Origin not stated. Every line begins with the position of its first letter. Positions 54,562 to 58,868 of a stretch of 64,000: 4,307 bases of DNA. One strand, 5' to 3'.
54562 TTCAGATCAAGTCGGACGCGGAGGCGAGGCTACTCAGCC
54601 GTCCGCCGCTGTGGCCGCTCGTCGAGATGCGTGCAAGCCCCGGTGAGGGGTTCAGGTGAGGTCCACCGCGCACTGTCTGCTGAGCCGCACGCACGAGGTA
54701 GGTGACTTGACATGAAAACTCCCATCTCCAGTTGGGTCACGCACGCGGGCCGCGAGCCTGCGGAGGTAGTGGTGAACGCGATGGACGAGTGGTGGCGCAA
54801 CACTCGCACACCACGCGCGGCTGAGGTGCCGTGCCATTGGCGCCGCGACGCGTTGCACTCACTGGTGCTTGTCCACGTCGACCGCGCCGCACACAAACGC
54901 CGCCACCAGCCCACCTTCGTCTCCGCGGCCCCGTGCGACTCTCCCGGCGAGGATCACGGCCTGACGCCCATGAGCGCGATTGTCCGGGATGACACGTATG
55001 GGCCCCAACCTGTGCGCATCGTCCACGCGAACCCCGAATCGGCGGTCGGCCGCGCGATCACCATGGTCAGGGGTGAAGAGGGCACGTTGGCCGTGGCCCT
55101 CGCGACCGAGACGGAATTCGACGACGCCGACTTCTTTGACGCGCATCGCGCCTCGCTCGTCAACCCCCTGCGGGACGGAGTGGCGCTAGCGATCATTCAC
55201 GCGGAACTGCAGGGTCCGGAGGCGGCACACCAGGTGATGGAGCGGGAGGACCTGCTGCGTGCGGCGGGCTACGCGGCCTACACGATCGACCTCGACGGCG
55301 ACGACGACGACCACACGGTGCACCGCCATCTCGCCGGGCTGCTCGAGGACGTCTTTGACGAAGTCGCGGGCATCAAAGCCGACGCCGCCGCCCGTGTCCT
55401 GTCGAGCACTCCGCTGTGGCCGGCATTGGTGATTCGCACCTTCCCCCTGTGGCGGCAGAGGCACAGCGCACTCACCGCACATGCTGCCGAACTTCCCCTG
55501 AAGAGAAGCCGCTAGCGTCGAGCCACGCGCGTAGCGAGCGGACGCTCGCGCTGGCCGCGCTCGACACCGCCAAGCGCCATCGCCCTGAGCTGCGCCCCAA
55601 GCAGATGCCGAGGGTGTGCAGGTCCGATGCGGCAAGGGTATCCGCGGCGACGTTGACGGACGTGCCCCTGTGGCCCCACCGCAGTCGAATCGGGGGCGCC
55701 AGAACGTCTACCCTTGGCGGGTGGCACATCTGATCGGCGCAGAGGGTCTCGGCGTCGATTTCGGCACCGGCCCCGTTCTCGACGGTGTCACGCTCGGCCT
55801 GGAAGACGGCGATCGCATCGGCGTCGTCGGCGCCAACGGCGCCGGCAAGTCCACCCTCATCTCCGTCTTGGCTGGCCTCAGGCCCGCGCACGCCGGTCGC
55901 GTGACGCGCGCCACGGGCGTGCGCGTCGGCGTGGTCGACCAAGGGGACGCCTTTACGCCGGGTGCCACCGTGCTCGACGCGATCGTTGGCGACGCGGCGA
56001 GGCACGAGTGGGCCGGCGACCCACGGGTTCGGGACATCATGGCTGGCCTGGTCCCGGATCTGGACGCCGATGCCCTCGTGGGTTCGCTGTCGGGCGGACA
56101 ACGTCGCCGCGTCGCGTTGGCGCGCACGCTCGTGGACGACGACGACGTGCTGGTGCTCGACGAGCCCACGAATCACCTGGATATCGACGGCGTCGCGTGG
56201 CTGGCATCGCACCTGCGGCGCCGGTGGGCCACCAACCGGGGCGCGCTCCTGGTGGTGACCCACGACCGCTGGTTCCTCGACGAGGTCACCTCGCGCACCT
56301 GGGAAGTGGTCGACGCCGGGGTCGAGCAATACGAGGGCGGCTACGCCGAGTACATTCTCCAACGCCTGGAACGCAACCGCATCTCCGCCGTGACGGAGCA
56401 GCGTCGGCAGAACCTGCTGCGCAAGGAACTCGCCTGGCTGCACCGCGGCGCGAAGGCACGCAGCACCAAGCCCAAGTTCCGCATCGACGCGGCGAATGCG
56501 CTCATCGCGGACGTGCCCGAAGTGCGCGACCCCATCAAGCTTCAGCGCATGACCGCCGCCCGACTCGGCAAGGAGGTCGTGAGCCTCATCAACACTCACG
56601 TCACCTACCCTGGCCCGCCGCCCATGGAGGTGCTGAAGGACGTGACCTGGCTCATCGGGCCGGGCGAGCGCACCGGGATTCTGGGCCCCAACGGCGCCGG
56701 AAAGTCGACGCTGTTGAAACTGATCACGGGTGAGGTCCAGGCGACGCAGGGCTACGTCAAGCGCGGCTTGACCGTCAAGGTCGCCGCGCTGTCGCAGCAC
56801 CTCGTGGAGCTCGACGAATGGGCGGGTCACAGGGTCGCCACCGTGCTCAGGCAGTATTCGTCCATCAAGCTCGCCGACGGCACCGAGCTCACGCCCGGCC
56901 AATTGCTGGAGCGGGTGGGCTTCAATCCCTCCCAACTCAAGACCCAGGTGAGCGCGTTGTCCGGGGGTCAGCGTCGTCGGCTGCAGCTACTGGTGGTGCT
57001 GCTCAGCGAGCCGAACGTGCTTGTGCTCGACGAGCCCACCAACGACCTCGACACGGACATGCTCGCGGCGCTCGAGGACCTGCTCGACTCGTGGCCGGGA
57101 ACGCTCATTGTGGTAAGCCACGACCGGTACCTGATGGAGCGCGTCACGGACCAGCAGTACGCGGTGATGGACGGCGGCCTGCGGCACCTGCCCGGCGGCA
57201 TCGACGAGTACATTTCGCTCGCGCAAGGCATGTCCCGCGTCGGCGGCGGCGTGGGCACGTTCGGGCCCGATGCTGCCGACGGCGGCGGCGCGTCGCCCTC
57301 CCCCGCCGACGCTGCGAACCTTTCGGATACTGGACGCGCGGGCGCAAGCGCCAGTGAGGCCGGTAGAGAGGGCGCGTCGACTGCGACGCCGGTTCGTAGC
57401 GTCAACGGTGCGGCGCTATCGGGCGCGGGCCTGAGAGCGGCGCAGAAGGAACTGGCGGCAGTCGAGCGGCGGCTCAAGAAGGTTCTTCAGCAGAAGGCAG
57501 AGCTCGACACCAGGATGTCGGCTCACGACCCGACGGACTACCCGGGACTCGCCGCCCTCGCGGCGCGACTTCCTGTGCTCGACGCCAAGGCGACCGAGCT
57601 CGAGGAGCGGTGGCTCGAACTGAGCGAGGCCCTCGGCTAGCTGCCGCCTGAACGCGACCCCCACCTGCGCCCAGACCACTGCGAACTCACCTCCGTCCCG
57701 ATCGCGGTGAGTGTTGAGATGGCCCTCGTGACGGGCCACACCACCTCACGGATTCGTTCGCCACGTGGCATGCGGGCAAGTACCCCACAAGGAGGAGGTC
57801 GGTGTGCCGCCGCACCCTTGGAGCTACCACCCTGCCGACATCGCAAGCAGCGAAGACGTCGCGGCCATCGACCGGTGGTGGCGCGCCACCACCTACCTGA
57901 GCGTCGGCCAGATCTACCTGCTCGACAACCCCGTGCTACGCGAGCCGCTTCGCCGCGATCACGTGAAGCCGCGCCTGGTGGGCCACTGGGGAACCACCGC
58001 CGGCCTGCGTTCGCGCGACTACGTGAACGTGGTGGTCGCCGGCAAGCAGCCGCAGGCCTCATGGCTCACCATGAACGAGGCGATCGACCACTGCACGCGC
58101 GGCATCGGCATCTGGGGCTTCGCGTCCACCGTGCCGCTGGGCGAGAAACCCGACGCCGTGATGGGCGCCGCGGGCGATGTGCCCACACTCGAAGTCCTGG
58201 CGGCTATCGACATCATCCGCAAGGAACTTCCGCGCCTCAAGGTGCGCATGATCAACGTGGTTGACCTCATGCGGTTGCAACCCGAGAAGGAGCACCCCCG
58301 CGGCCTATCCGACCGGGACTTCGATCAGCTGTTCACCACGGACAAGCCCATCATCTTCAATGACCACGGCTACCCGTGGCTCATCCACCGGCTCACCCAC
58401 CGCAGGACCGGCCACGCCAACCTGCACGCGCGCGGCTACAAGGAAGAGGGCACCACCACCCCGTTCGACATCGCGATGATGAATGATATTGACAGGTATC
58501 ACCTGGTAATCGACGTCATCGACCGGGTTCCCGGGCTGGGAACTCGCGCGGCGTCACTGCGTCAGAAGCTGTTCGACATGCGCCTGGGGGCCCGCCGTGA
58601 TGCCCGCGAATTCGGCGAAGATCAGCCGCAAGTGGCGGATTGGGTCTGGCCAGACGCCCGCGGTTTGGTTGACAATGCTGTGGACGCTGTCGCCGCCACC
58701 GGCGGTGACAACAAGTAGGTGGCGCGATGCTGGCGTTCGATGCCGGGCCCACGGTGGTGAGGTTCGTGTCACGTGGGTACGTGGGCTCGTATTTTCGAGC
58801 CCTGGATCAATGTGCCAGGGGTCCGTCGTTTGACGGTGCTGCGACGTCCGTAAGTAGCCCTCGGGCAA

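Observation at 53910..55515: Tandem acidic paralogs that look like catalytically dead phosphoketolase N-domain fragments (possible new pseudoenzyme family)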

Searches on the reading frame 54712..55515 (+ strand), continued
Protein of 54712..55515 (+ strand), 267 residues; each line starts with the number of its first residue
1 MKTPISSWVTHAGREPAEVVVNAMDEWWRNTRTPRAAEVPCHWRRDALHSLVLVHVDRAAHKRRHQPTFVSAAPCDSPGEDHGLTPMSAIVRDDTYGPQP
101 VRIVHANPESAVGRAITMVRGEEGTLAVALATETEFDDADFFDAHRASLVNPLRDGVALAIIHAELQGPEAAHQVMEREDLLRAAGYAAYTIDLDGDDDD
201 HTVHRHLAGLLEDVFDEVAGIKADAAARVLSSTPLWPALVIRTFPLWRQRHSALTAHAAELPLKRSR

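Call 41: find_encoding_contigs(protein=P0001, flank=6000, max_places=6)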
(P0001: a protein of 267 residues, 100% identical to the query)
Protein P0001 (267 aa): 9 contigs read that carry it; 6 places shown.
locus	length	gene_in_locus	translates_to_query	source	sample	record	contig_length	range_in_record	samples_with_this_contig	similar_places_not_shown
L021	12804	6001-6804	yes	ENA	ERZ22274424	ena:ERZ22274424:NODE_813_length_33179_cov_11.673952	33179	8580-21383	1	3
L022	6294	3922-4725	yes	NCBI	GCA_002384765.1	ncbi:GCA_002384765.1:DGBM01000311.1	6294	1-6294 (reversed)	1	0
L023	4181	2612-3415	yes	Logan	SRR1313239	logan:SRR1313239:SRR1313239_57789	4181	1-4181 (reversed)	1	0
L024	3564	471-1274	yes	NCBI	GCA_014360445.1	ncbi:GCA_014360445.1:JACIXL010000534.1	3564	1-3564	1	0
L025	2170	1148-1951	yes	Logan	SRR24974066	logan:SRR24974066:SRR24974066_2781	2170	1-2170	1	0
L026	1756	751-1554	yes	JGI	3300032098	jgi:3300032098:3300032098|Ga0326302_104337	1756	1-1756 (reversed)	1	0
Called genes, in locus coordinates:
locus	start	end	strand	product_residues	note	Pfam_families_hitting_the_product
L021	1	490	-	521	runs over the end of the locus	PF00117:GATase, PF07722:Peptidase_C26, PF02540:NAD_synthase (weak), PF00958:GMP_synt_C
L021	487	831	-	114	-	PF12823:DUF3817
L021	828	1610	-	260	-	PF02104:SURF1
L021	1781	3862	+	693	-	PF13500:AAA_26, PF07085:DRTGG, PF01515:PTA_PTB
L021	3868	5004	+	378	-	PF00871:Acetate_kinase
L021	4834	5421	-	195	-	-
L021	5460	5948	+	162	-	PF09364:XFP_N (weak)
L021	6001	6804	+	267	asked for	PF09364:XFP_N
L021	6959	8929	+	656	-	PF03193:RsgA_GTPase (faint), PF00005:ABC_tran, PF13555:AAA_29 (faint), PF01926:MMR_HSR1 (faint), PF02463:SMC_N (faint), PF00005:ABC_tran, PF13304:AAA_21 (weak), PF16326:ABC_tran_CTD, +2 more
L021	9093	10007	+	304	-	PF09364:XFP_N, PF09363:XFP_C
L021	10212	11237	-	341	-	PF01408:GFO_IDH_MocA, PF22725:GFO_IDH_MocA_C3, PF02894:GFO_IDH_MocA_C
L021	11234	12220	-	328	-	PF01408:GFO_IDH_MocA, PF02826:2-Hacid_dh_C (weak), PF02894:GFO_IDH_MocA_C, PF22725:GFO_IDH_MocA_C3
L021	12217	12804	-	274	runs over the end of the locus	PF00528:BPD_transp_1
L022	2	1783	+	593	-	?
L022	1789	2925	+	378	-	PF00871:Acetate_kinase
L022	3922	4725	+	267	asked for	PF09364:XFP_N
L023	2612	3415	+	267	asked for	PF09364:XFP_N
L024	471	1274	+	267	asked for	PF09364:XFP_N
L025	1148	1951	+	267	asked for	PF09364:XFP_N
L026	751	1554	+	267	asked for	PF09364:XFP_N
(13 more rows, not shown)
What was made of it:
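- Some gene callers split P1 (call 41).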

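Call 47: find_encoding_contigs(protein=P0183, flank=6000, max_places=3)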
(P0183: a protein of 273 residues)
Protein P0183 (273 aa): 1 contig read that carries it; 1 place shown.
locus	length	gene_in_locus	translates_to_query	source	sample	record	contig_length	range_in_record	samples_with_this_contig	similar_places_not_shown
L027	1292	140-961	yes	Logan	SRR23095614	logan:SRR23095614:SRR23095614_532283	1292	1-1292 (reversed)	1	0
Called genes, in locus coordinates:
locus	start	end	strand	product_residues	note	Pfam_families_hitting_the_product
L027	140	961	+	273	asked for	PF09364:XFP_N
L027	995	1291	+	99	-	?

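Call 53: find_homologous_proteins(query=L013:18259-20706:+, max_evalue=1e-200)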
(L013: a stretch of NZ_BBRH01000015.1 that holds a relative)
Query L013:18259-20706:+ (816 aa): 7979 proteins with E <= 1e-200 among 8000 candidates; the best 120 are listed.
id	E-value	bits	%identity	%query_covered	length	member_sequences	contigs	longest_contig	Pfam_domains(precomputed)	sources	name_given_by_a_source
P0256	0.0e+0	1927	100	100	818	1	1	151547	PF09363.16,PF09364.16,PF03894.21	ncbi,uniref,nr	ncbi:phosphoketolase [Demequina sp. NBRC 110051]|uniref:phosphoketolase family protein n=1 Tax=Demeq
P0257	0.0e+0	1891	98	100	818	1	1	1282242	PF09363.16,PF09364.16,PF03894.21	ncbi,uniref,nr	ncbi:phosphoketolase [Demequina sp. NBRC 110055]|uniref:phosphoketolase family protein n=1 Tax=Demeq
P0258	0.0e+0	1874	97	100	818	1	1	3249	PF09363.16,PF09364.16,PF03894.21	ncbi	-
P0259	0.0e+0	1824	94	100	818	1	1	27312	PF09363.16,PF09364.16,PF03894.21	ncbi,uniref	ncbi:MAG: phosphoketolase [Demequina sp.]|uniref:phosphoketolase family protein n=1 Tax=Demequina sp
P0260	0.0e+0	1704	86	100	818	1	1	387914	PF09363.16,PF09364.16,PF03894.21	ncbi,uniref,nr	ncbi:phosphoketolase [Demequina sp. NBRC 110056]|uniref:phosphoketolase family protein n=1 Tax=Demeq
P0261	0.0e+0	1702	87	100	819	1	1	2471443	PF09363.16,PF09364.16,PF03894.21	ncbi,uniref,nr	ncbi:phosphoketolase family protein [Demequina aestuarii]|uniref:phosphoketolase family protein n=1 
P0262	0.0e+0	1700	87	100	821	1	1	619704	PF09363.16,PF09364.16,PF03894.21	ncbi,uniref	ncbi:phosphoketolase [Demequina sp. SO4-18]|uniref:phosphoketolase family protein n=1 Tax=Demequina 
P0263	0.0e+0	1689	86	100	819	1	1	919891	PF09363.16,PF09364.16,PF03894.21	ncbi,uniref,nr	ncbi:phosphoketolase family protein [Demequina sp. B12]|uniref:phosphoketolase family protein n=1 Ta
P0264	0.0e+0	1688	86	100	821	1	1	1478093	PF09363.16,PF09364.16,PF03894.21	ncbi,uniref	ncbi:phosphoketolase [Demequina sp. SO4-13]|uniref:phosphoketolase family protein n=1 Tax=Demequina 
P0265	0.0e+0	1686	86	100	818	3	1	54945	PF09363.16,PF09364.16,PF03894.21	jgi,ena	-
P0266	0.0e+0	1686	86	100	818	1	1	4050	PF09363.16,PF09364.16,PF03894.21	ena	-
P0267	0.0e+0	1684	86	100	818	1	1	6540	PF09363.16,PF09364.16,PF03894.21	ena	-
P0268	0.0e+0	1677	85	100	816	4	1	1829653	PF09363.16,PF09364.16,PF03894.21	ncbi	-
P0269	0.0e+0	1667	86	100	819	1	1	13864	PF09363.16,PF09364.16,PF03894.21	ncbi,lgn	ncbi:MAG: phosphoketolase [Demequina sp.]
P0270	0.0e+0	1666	85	100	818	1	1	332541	PF09363.16,PF09364.16,PF03894.21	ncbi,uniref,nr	ncbi:phosphoketolase family protein [Demequina activiva]|uniref:Probable phosphoketolase n=1 Tax=Dem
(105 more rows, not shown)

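Call 61: find_encoding_contigs(protein=P0268, flank=3000, max_places=4)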
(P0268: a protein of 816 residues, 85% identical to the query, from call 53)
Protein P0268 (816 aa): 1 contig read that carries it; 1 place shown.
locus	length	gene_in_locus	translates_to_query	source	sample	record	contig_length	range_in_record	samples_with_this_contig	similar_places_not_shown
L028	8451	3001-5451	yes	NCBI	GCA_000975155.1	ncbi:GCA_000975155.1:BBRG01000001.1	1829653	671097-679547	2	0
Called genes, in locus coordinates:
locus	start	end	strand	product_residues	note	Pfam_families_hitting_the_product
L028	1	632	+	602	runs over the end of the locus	PF03193:RsgA_GTPase (faint), PF13555:AAA_29 (faint), PF00005:ABC_tran, PF00350:Dynamin_N (faint), PF01926:MMR_HSR1 (faint), PF12848:ABC_tran_Xtn, PF00005:ABC_tran, PF16326:ABC_tran_CTD, +3 more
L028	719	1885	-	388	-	PF12679:ABC2_membrane_2 (weak), PF12698:ABC2_membrane_3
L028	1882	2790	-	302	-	PF00005:ABC_tran, PF13304:AAA_21, PF13732:DrrA1-3_C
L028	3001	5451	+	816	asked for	PF09364:XFP_N, PF03894:XFP, PF09363:XFP_C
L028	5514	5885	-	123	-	-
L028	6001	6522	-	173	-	PF16146:DUF4854 (weak)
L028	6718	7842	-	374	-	PF00478:IMPDH, PF03060:NMO (faint), PF01070:FMN_dh, PF05690:ThiG (faint)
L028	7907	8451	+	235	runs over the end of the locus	PF00929:RNase_T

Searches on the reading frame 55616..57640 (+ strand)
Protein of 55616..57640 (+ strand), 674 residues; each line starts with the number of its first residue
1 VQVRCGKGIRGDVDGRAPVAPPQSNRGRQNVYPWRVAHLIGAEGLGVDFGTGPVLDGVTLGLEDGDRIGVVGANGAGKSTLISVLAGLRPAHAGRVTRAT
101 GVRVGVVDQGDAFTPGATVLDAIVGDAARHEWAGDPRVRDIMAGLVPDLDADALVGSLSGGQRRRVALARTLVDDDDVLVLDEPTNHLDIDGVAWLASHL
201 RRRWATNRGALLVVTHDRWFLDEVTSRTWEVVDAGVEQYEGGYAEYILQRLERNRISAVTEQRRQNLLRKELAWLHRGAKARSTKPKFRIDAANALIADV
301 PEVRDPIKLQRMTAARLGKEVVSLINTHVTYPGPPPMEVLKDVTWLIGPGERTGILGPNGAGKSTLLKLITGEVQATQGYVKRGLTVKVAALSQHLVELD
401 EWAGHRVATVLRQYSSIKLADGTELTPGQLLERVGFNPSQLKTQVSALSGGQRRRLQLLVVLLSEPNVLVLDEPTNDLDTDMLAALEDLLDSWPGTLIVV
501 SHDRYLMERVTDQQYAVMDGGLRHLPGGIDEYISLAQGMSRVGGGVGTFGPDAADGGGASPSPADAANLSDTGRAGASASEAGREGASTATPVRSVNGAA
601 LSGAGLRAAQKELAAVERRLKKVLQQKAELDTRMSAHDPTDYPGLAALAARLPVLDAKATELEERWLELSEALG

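Call 3: search_protein_families(library=pfam, proteins=[window:55616-57640:+], max_evalue=1)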
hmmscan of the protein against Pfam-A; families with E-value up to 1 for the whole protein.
window:55616-57640:+ (674 aa): 39 families (the best 25 are shown)
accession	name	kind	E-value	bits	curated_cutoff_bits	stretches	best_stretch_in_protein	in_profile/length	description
PF00005.33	ABC_tran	-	3.3e-52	177.2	25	2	55-186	1-137/137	ABC transporter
PF13304.12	AAA_21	-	1.9e-19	71.3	27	4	437-508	227-304/304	AAA domain, putative AbiEii toxin, Type IV TA system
PF16326.10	ABC_tran_CTD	-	1.3e-10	41.8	32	1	608-671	5-69/69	ABC transporter C-terminal domain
PF02463.25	SMC_N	-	1.2e-09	38.3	40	1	430-517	126-211/220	RecF/RecN/SMC N terminal domain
PF13555.12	AAA_29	-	1.3e-07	31.7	27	2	343-367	15-39/61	P-loop containing region of AAA domain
PF13191.12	AAA_16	-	8.4e-07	30.1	32.6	2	355-492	29-158/167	AAA ATPase domain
PF01926.29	MMR_HSR1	-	1.3e-06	28.9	21.9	2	67-96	1-29/113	50S ribosome-binding GTPase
PF13401.12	AAA_22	-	8e-06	26.6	27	1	355-492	10-113/130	AAA domain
PF13476.12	AAA_23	-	1.1e-05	26.6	27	1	353-371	22-40/201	AAA domain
PF03193.22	RsgA_GTPase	-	2e-05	25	30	2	351-381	107-137/174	RsgA GTPase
PF13166.12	AAA_13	-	9e-05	21.8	36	0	174-266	525-612/713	AAA domain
PF12848.13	ABC_tran_Xtn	-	0.00017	22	25.9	1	231-289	3-63/85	ABC transporter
PF03308.22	MeaB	-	0.00038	20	23.1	2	66-118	34-80/273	Methylmalonyl Co-A mutase-associated GTPase MeaB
PF00006.31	ATP-synt_ab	-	0.00039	20.6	29.5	1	344-376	8-40/213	ATP synthase alpha/beta family, nucleotide-binding domain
PF13604.12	AAA_30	-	0.0012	19.1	27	1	354-432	22-82/191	AAA domain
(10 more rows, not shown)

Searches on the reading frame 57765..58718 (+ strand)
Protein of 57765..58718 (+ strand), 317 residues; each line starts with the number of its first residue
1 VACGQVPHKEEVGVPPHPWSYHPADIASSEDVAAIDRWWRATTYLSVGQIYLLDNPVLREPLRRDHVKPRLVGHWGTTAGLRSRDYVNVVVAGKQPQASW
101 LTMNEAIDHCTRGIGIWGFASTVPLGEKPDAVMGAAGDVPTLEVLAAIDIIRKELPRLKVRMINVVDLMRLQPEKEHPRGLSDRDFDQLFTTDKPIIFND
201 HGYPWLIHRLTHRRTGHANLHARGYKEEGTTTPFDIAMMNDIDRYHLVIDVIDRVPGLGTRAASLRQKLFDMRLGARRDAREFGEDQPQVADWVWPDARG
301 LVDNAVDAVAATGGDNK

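Call 3: search_protein_families(library=pfam, proteins=[window:57765-58718:+], max_evalue=1)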
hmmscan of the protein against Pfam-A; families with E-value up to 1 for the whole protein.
window:57765-58718:+ (317 aa): 2 families
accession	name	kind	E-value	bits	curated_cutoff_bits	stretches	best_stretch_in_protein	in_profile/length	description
PF09363.15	XFP_C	-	3.8e-82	275.1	23.4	1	94-295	1-202/202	XFP C-terminal domain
PF09364.15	XFP_N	-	2e-18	66.8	23.7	1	28-82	3-57/364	XFP N-terminal domain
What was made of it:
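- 57765..58718 (+): Phosphoketolase remnant: Xfp residues about 1-71 fused in frame to about 586-824. The PP core and the whole PYR domain are deleted. It is the presumed parental or paralogous enzyme gene, and it is dead in this lineage. Pfam XFP_N positions 3-57 plus XFP_C 1-202 (call 3).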

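Call 4: search_protein_families(library=ncbifam, proteins=[window:57765-58718:+], max_evalue=1)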
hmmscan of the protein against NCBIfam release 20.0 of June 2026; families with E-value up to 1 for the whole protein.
window:57765-58718:+ (317 aa): 8 families
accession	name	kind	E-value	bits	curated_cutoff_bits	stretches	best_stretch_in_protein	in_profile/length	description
NF003619.0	PRK05261.1-4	subfamily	3.5e-120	402.3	962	2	81-297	579-796/799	phosphoketolase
NF003621.0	PRK05261.1-6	subfamily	6.5e-114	381.6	1295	2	81-299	576-795/801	phosphoketolase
NF003617.0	PRK05261.1-2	subfamily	3.6e-107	359.1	1143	2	80-296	580-796/797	phosphoketolase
NF003618.0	PRK05261.1-3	subfamily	5.6e-75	253.1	1199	2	81-296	572-786/789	phosphoketolase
NF003620.0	PRK05261.1-5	equivalog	1.4e-72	245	1518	2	82-316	593-824/825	phosphoketolase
NF003616.0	PRK05261.1-1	subfamily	2.8e-51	174.7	777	2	82-254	573-741/788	phosphoketolase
NF006774.0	PRK09290.2-4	equivalog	0.1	11.4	897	1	112-148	227-263/427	allantoate amidohydrolase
NF052445.1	RespRegMctR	equivalog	0.17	11.3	300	0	128-166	47-84/205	two-component system response regulator MctR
